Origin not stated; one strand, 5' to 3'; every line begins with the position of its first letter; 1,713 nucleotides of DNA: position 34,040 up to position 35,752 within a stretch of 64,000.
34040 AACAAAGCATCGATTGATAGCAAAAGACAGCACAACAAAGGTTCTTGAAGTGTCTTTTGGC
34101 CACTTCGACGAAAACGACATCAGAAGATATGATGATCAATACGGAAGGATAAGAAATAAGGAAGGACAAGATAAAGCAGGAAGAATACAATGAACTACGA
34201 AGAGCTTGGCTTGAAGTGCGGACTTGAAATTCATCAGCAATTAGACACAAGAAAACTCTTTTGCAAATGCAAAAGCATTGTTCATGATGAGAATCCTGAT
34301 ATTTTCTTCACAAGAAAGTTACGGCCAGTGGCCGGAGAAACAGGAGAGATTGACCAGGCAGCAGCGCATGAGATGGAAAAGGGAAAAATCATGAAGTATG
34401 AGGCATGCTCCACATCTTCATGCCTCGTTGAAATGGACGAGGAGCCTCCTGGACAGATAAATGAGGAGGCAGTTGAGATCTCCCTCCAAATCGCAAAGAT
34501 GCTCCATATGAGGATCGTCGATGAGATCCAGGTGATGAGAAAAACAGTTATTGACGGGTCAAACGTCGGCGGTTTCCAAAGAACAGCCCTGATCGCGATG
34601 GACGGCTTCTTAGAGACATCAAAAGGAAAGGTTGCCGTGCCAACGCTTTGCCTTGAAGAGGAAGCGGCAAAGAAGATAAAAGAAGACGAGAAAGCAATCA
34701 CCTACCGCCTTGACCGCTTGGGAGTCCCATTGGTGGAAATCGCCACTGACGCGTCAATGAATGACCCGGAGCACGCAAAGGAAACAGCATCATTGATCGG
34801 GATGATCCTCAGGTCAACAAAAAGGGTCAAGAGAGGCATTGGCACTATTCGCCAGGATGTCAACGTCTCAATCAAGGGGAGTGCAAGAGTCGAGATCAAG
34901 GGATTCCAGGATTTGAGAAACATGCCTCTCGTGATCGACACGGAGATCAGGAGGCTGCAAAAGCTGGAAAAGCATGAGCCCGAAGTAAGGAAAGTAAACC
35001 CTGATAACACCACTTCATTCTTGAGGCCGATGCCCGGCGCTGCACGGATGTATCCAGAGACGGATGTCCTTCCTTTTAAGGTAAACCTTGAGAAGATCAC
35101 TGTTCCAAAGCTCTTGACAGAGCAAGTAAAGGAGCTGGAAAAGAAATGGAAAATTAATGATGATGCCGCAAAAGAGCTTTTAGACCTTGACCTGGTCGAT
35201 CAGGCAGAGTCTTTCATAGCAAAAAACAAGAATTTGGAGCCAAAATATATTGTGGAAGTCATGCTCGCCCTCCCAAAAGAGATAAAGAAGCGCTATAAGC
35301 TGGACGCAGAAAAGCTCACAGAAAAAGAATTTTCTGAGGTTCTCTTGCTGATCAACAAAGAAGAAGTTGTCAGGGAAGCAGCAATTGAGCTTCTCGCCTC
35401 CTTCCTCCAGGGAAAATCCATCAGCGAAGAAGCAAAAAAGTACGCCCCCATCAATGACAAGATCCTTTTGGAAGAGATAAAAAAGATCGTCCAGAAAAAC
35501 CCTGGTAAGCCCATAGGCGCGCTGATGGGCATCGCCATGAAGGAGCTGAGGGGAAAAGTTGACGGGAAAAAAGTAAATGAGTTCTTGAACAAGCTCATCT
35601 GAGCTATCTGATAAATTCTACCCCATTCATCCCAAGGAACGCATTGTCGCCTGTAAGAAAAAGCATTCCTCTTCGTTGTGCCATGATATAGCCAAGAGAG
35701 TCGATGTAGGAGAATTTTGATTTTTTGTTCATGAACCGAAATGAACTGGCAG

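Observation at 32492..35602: gatD - cupin - short gatE operon: GatE-like subunit of GatB-like length with a cupin gene inserted between subunits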

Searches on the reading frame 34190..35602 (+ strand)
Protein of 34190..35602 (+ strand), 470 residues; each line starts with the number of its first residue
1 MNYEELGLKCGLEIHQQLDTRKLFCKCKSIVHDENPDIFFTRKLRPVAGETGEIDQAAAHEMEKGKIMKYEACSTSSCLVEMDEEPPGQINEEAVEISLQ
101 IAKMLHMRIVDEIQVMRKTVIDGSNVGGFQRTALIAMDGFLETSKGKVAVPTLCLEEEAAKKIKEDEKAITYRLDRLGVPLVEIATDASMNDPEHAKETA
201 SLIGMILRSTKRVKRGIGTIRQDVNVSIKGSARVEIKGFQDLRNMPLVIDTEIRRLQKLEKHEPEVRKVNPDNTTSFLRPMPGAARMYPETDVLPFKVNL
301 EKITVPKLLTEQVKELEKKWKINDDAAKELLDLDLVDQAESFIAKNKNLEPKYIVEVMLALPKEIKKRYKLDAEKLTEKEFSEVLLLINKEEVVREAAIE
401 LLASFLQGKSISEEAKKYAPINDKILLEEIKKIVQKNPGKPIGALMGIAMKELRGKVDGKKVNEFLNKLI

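Call 3: search_protein_families(library=pfam, proteins=[window:34190-35602:+], max_evalue=0.01)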
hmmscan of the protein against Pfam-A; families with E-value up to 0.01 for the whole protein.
window:34190-35602:+ (470 aa): 3 families
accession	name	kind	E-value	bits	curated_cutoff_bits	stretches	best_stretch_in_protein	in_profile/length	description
PF02934.20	GatB_N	-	3.6e-53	181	23.4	1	9-301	2-274/277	GatB/GatE catalytic domain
PF02637.23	GatB_Yqey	-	1.7e-09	38.1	27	1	348-470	12-148/148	GatB domain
PF09424.15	YqeY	-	0.0093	16.5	27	0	426-468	100-141/143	Yqey-like protein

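Call 4: search_protein_families(library=ncbifam, proteins=[window:34190-35602:+], max_evalue=0.01)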
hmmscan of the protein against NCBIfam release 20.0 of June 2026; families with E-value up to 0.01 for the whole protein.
window:34190-35602:+ (470 aa): 8 families
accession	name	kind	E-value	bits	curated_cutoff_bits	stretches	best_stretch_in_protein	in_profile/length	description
NF003107.0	PRK04028.1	equivalog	1.3e-159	532.5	456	2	1-261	4-265/630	Glu-tRNA(Gln) amidotransferase subunit GatE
TIGR00134.1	gatE_arch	equivalog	1.8e-141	472.4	319.55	2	1-259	2-261/622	Glu-tRNA(Gln) amidotransferase subunit GatE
NF004012.0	PRK05477.1-2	equivalog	9.8e-39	133.4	338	2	89-469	52-477/481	Asp-tRNA(Asn)/Glu-tRNA(Gln) amidotransferase subunit GatB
TIGR00133.1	gatB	equivalog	2.2e-35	122.1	314.8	2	89-469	52-479/481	Asp-tRNA(Asn)/Glu-tRNA(Gln) amidotransferase subunit GatB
NF004014.0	PRK05477.1-4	equivalog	1.6e-22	79.9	414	1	90-468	51-472/475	Asp-tRNA(Asn)/Glu-tRNA(Gln) amidotransferase subunit GatB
NF004013.0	PRK05477.1-3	equivalog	1.4e-18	66.6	653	1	89-466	64-495/501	Asp-tRNA(Asn)/Glu-tRNA(Gln) amidotransferase subunit GatB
NF004015.0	PRK05477.1-5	equivalog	6.1e-18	64.7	628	1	143-468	119-484/488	Asp-tRNA(Asn)/Glu-tRNA(Gln) amidotransferase subunit GatB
NF004011.1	PRK05477.1-1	equivalog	2e-17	63.2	680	1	89-468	50-471/475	Asp-tRNA(Asn)/Glu-tRNA(Gln) amidotransferase subunit GatB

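Call 5: search_solved_structures(query=window:34190-35602:+, show_alignments=2)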
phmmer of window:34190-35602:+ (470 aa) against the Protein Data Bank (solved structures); distinct sequences matched with E-value up to 0.001: 8.
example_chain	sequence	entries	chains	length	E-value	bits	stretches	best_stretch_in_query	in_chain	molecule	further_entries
2d6f_C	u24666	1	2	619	3.5e-103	349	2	1-259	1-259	Glutamyl-tRNA(Gln) amidotransferase subunit E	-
1zq1_C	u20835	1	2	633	7.8e-103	347.9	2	2-268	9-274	Glutamyl-tRNA(Gln) amidotransferase subunit E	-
3al0_B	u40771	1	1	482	4.3e-18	68.7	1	91-470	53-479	Aspartyl/glutamyl-tRNA(Asn/Gln) amidotransferase subunit B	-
3h0l_B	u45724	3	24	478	4.1e-17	65.4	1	90-470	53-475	Aspartyl/glutamyl-tRNA(Asn/Gln) amidotransferase subunit B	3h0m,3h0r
3kfu_F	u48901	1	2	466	2.1e-09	40.1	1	91-301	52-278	Aspartyl/glutamyl-tRNA(Asn/Gln) amidotransferase subunit B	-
2df4_B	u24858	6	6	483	8.2e-09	38.1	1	90-467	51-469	Aspartyl/glutamyl-tRNA(Asn/Gln) amidotransferase subunit B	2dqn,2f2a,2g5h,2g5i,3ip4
4n0h_B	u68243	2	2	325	4.7e-07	32.3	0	142-255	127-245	Glutamyl-tRNA(Gln) amidotransferase subunit B, mitochondrial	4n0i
4wj3_B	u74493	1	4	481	1.7e-06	30.5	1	90-316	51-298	Aspartyl/glutamyl-tRNA(Asn/Gln) amidotransferase subunit B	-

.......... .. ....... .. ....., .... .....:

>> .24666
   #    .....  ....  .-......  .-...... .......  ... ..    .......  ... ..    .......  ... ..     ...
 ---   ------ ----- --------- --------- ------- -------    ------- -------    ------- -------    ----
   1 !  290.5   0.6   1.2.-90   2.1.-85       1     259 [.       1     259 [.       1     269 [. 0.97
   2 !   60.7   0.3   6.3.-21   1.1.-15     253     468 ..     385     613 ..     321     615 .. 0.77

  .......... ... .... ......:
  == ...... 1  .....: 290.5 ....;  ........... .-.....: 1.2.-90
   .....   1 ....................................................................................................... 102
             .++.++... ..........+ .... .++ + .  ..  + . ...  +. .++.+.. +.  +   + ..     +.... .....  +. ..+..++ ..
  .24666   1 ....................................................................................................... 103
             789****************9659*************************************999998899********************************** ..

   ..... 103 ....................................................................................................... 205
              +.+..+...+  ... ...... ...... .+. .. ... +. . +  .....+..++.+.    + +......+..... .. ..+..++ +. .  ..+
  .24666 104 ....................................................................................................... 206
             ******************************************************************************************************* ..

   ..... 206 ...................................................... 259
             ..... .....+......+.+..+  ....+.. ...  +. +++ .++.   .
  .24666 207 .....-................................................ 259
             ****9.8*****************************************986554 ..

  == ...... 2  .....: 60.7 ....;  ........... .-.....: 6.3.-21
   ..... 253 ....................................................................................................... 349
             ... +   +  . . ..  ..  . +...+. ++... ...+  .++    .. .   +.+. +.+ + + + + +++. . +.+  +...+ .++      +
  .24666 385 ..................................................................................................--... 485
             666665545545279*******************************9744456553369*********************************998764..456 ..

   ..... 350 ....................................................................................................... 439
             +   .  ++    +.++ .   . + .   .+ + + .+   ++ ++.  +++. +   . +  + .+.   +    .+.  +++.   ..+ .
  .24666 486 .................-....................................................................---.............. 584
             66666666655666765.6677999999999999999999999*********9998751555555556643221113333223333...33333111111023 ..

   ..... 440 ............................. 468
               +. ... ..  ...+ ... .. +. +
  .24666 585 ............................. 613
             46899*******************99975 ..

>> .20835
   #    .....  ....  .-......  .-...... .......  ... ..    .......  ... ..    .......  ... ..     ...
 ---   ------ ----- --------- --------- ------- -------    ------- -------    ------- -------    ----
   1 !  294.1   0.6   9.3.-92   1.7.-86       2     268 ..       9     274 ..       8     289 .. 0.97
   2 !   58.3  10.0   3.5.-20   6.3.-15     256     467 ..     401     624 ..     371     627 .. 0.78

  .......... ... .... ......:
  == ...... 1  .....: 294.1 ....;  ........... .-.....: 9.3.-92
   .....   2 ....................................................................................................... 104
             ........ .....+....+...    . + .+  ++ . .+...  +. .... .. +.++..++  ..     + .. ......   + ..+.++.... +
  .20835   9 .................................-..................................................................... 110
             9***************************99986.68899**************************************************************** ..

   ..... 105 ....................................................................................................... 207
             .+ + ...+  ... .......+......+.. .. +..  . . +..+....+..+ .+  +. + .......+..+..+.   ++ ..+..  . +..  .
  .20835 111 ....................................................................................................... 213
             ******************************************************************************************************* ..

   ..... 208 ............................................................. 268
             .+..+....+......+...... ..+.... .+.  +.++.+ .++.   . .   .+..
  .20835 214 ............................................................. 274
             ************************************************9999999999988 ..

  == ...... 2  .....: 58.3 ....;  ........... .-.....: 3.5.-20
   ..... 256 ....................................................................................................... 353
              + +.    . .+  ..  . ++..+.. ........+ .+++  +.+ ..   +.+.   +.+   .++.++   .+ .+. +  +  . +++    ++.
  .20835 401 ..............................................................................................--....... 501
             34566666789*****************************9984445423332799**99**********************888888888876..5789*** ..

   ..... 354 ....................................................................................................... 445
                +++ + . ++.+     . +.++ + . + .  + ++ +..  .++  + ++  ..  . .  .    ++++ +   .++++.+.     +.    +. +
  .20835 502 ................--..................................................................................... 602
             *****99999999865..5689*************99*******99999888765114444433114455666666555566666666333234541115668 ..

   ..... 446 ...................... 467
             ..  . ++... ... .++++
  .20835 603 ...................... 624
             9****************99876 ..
